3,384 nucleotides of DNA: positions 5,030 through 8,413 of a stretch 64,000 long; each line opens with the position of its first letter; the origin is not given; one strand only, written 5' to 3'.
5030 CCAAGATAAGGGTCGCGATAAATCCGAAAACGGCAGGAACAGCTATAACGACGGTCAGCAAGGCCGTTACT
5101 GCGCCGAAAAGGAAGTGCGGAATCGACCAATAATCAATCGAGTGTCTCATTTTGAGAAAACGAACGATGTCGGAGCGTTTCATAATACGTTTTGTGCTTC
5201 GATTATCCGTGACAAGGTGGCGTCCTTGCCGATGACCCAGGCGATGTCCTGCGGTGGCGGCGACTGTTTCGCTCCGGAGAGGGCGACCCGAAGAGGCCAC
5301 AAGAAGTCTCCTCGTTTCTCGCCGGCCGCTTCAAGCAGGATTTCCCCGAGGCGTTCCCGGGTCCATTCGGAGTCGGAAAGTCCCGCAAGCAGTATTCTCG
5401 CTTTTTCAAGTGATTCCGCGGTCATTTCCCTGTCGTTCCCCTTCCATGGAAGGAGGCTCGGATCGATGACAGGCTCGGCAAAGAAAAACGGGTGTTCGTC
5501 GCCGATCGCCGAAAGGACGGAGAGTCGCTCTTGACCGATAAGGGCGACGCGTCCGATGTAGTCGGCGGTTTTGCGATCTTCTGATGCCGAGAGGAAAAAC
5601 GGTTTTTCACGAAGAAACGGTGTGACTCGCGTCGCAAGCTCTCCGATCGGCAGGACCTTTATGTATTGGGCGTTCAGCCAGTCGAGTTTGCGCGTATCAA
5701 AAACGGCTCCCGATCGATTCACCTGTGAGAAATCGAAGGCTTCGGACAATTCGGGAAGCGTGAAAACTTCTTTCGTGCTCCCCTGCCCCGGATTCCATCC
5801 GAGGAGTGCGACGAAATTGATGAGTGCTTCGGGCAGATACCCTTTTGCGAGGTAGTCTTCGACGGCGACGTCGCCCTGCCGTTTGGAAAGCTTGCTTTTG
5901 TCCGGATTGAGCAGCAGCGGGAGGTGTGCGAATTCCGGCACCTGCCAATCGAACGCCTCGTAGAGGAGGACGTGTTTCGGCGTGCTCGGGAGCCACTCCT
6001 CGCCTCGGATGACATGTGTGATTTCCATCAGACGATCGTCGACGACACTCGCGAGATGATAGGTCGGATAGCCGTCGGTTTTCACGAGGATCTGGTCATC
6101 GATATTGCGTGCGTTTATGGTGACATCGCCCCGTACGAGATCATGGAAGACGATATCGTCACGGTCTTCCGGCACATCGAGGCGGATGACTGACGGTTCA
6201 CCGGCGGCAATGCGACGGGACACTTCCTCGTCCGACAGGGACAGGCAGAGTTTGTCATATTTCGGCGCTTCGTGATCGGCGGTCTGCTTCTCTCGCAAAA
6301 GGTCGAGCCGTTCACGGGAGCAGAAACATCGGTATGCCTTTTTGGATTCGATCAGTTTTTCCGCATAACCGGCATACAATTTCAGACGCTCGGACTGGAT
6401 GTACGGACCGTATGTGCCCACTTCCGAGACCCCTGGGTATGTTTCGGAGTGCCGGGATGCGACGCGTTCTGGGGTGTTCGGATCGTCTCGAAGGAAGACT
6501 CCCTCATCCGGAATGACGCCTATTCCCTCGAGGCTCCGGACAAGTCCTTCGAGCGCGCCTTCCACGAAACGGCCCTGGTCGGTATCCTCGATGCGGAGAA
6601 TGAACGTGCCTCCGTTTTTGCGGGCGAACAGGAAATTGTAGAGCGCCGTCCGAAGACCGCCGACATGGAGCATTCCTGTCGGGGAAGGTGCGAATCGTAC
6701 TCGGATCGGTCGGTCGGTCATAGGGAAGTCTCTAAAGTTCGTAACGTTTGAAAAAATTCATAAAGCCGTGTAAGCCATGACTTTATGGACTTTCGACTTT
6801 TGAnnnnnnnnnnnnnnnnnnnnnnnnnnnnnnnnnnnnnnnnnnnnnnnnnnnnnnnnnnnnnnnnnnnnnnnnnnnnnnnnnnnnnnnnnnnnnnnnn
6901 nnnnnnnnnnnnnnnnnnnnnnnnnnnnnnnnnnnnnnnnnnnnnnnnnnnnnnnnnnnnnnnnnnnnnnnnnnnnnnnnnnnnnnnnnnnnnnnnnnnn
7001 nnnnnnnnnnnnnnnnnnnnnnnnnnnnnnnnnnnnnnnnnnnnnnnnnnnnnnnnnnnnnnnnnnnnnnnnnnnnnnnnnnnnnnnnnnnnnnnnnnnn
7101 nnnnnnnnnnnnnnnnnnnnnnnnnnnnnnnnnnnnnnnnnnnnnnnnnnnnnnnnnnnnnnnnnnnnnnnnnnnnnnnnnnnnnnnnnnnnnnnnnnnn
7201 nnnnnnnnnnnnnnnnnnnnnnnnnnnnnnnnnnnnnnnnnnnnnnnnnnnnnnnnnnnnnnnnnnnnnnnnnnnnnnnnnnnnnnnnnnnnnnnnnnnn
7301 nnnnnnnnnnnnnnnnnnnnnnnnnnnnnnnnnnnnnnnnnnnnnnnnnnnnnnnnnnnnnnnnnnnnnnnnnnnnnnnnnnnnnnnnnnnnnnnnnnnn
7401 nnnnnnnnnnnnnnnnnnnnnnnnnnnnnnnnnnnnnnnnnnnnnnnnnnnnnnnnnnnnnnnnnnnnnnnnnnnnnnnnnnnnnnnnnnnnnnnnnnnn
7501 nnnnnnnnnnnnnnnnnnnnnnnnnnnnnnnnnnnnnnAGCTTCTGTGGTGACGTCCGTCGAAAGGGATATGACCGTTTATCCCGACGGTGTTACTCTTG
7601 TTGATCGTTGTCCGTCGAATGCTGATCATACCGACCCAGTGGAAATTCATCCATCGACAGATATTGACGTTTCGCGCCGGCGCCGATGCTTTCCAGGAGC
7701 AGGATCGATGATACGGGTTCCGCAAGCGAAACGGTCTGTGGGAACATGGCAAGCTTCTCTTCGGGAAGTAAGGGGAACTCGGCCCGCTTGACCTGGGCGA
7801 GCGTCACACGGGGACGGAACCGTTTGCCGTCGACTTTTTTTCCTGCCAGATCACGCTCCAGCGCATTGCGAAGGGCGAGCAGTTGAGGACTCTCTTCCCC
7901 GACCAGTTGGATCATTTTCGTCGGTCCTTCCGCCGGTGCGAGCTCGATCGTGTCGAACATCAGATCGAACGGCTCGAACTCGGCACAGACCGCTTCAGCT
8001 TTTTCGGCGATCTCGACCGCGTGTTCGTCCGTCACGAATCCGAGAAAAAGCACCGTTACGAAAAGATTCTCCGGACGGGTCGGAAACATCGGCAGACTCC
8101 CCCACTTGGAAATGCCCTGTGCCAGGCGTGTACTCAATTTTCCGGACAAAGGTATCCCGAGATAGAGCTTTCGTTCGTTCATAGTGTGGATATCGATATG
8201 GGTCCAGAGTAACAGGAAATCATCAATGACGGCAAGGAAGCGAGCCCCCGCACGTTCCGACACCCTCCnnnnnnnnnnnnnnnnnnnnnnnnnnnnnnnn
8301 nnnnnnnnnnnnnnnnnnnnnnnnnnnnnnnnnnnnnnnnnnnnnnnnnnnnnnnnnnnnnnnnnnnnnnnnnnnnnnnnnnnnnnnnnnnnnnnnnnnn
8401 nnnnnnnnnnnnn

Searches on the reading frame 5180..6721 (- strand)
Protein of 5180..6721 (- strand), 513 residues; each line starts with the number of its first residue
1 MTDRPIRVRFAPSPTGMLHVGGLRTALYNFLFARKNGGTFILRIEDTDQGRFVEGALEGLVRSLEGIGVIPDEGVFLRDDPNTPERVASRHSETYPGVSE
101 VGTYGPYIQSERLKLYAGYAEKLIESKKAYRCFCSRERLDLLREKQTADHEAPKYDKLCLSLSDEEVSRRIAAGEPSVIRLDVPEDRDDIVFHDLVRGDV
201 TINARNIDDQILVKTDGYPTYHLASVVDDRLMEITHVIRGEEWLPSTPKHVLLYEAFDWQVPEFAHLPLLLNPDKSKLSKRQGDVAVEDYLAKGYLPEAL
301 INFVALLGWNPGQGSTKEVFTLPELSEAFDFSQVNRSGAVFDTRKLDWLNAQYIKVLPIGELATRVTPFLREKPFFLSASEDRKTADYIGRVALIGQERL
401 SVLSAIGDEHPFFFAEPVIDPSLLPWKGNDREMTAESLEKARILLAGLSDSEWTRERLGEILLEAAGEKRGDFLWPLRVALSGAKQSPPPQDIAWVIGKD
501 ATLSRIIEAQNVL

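Call 66: search_protein_families(library=pfam, proteins=[window:5180-6721:-], max_evalue=0.001)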
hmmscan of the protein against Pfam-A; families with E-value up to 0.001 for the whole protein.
window:5180-6721:- (513 aa): 2 families
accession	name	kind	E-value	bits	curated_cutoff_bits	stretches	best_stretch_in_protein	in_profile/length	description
PF00749.27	tRNA-synt_1c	-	2.8e-100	335.7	23.4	1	6-348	2-314/314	tRNA synthetases class I (E and Q), catalytic domain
PF19269.4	Anticodon_2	-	1.9e-20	74.1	23.6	1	361-508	1-139/141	Anticodon binding domain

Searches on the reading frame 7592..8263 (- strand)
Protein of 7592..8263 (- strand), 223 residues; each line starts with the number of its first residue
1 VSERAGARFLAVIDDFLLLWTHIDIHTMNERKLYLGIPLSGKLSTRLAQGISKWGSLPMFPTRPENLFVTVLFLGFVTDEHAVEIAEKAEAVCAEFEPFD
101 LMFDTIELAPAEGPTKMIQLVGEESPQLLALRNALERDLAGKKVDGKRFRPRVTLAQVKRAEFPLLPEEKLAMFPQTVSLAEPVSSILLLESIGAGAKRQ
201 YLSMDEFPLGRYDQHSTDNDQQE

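Call 101: search_protein_families(library=pfam, proteins=[window:7592-8263:-], max_evalue=0.0001)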
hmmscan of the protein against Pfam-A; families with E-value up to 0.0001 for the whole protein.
window:7592-8263:- (223 aa): 2 families
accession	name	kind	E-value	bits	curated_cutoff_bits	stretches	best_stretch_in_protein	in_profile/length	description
PF13563.12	2_5_RNA_ligase2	-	2.1e-10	41.3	27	1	72-163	30-121/152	2'-5' RNA ligase superfamily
PF02834.22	LigT_PEase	-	5.6e-10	39.7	23.3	1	56-112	24-80/87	LigT like Phosphoesterase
